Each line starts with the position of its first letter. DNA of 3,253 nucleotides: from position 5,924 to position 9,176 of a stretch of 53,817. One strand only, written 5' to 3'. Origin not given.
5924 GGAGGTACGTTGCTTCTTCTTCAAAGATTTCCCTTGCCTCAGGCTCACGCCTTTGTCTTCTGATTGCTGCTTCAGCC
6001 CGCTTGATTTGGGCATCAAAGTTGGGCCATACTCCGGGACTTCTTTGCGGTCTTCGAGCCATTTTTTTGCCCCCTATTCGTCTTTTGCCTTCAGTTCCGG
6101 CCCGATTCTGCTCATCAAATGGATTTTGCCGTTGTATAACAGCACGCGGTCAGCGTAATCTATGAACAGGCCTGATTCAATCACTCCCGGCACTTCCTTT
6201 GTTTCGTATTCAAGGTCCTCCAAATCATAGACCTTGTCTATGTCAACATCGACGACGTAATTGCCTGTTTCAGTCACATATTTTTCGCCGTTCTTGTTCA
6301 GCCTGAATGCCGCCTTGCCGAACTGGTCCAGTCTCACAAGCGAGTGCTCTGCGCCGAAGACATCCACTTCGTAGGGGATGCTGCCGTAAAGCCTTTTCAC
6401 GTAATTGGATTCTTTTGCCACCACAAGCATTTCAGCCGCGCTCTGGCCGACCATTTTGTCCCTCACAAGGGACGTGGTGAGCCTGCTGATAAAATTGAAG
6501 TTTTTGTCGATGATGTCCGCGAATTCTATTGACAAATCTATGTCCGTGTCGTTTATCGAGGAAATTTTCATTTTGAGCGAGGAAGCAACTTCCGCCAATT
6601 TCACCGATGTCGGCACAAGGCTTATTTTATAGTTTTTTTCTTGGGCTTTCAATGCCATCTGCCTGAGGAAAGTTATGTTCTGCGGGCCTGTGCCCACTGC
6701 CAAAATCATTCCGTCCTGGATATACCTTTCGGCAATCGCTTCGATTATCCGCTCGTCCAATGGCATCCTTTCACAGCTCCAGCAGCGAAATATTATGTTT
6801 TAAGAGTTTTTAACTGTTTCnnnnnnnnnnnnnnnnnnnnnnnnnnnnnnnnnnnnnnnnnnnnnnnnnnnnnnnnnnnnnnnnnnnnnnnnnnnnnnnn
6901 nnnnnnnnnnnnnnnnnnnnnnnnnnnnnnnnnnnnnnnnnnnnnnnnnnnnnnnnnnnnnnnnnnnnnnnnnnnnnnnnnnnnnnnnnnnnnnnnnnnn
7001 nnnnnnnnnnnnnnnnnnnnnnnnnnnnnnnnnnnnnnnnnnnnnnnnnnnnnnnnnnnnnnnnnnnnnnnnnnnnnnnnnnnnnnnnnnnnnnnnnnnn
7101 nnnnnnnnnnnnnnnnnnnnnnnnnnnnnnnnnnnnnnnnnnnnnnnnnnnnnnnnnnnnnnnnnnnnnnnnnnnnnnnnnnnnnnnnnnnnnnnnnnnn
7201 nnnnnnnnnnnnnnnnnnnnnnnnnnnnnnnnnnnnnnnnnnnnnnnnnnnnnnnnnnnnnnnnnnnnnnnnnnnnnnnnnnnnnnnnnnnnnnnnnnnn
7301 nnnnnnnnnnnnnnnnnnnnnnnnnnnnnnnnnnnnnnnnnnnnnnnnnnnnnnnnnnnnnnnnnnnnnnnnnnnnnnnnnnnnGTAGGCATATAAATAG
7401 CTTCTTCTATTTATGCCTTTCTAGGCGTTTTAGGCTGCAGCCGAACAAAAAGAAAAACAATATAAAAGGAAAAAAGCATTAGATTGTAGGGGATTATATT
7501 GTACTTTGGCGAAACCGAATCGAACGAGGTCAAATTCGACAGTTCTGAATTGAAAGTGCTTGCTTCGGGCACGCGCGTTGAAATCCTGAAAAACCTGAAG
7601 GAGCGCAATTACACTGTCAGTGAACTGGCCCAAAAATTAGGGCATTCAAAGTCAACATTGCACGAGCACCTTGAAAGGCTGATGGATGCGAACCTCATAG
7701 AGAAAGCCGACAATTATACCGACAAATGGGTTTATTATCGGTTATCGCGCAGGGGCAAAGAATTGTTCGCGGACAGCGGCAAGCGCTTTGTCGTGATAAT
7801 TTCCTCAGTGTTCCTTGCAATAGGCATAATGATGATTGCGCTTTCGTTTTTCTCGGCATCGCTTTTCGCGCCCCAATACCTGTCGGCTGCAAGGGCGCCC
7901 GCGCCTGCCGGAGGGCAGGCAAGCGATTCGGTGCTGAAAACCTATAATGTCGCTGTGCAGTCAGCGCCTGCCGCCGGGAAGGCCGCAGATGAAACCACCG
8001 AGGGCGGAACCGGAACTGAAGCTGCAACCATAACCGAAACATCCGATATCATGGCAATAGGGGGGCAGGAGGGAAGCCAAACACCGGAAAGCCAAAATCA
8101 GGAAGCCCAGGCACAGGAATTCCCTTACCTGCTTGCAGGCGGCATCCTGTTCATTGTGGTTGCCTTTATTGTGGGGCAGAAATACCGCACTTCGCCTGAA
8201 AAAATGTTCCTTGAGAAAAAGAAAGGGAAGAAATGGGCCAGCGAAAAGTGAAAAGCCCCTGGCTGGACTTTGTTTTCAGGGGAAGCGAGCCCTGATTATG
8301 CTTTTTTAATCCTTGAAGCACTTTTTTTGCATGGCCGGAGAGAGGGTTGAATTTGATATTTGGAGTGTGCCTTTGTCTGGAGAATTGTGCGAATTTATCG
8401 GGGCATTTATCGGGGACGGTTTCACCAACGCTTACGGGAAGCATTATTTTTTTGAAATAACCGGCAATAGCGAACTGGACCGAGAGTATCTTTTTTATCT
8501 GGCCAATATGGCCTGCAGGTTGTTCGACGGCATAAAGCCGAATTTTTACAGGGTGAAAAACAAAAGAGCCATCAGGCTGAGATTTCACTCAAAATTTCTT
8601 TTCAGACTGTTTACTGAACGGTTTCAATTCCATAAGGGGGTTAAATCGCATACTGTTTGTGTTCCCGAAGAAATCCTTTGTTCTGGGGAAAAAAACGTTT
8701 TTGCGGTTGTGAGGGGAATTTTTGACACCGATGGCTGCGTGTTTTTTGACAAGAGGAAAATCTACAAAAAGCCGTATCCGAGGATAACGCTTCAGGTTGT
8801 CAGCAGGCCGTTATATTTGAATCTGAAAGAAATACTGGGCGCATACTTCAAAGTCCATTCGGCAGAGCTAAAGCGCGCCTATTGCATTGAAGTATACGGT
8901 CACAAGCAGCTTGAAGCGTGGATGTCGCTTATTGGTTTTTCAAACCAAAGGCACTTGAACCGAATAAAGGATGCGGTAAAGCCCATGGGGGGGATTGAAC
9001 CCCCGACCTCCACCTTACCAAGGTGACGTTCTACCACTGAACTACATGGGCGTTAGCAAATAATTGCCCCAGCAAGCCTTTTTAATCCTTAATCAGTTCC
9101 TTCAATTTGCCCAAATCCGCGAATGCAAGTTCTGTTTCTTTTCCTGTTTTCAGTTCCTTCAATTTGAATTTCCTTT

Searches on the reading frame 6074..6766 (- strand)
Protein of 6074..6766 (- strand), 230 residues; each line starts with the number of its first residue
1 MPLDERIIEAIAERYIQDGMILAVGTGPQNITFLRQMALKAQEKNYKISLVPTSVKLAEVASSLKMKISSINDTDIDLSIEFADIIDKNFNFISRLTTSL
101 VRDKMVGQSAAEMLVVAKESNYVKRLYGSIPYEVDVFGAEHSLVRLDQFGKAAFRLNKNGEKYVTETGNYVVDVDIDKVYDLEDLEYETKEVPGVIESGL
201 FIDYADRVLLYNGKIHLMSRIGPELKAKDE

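Call 9: search_protein_families(library=pfam, proteins=[window:6074-6766:-], max_evalue=0.001)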
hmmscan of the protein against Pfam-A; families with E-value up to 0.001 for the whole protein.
window:6074-6766:- (230 aa): 1 family
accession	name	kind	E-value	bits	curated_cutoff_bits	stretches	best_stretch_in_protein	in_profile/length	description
PF06026.20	Rib_5-P_isom_A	-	1e-33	116.8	26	1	50-210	2-168/173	Ribose 5-phosphate isomerase A (phosphoriboisomerase A)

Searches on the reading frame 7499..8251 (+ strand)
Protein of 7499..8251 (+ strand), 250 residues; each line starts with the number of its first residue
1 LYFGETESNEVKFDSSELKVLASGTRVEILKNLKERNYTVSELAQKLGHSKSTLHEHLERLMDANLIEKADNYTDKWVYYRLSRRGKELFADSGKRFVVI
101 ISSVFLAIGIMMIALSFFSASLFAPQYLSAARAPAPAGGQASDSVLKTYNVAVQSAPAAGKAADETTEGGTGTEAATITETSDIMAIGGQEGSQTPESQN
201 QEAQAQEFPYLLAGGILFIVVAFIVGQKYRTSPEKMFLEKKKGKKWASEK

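Call 9: search_protein_families(library=pfam, proteins=[window:7499-8251:+], max_evalue=0.001)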
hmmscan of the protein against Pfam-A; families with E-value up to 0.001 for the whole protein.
window:7499-8251:+ (250 aa): 13 families
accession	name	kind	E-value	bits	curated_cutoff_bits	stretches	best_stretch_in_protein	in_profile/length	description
PF01022.26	HTH_5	-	4.1e-13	49.4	22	1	25-69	3-47/47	Bacterial regulatory protein, arsR family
PF12840.13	HTH_20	-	1.8e-08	34.7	27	1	21-68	1-49/51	Helix-turn-helix domain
PF25213.1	HVO_A0261_N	-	3.7e-07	30.4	35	1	21-72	8-59/86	HVO_A0261 N-terminal domain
PF13412.12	HTH_24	-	4.6e-07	29.8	21.9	1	28-68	7-48/48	Winged helix-turn-helix DNA-binding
PF12802.13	MarR_2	-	5.3e-07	30.1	27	1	29-76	10-59/61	MarR family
PF25212.1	HVO_A0114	-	1.5e-06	28.4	27.6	1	6-78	3-77/84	HVO_A0114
PF21476.4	PF0610-like_N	-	5.2e-05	23.8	33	1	25-60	2-37/50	PF0610-like, N-terminal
PF09339.16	HTH_IclR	-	7.5e-05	22.9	22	1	34-69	13-50/52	IclR helix-turn-helix domain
PF01047.28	MarR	-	0.00011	22.4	24.6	1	26-76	5-56/59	MarR family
PF04967.18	HTH_10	-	0.00027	21.1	23.1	1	36-60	22-46/53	HTH DNA binding domain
PF24038.1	DUF7347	-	0.00028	21.5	27.6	1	18-74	5-65/77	Domain of unknown function (DUF7347)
PF08279.18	HTH_11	-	0.00049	20.4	25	1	28-64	7-42/55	HTH domain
PF01978.25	TrmB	-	0.0009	19.5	25.6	0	33-71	18-56/68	Sugar-specific transcriptional regulator TrmB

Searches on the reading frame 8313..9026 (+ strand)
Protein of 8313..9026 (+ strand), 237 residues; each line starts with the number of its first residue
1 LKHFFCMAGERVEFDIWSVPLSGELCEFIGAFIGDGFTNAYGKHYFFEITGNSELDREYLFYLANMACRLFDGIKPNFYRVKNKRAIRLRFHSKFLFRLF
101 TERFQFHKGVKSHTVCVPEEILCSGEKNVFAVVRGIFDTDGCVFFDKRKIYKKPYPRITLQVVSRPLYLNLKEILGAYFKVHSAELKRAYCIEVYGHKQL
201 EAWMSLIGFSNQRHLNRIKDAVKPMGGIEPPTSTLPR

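Call 10: search_protein_families(library=pfam, proteins=[window:8313-9026:+], max_evalue=0.001)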
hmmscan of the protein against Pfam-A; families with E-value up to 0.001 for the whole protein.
window:8313-9026:+ (237 aa): 1 family
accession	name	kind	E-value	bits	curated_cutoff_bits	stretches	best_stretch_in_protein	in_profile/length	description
PF14528.11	LAGLIDADG_3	-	0.00059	20.5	22.5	0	129-187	3-54/82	LAGLIDADG-like domain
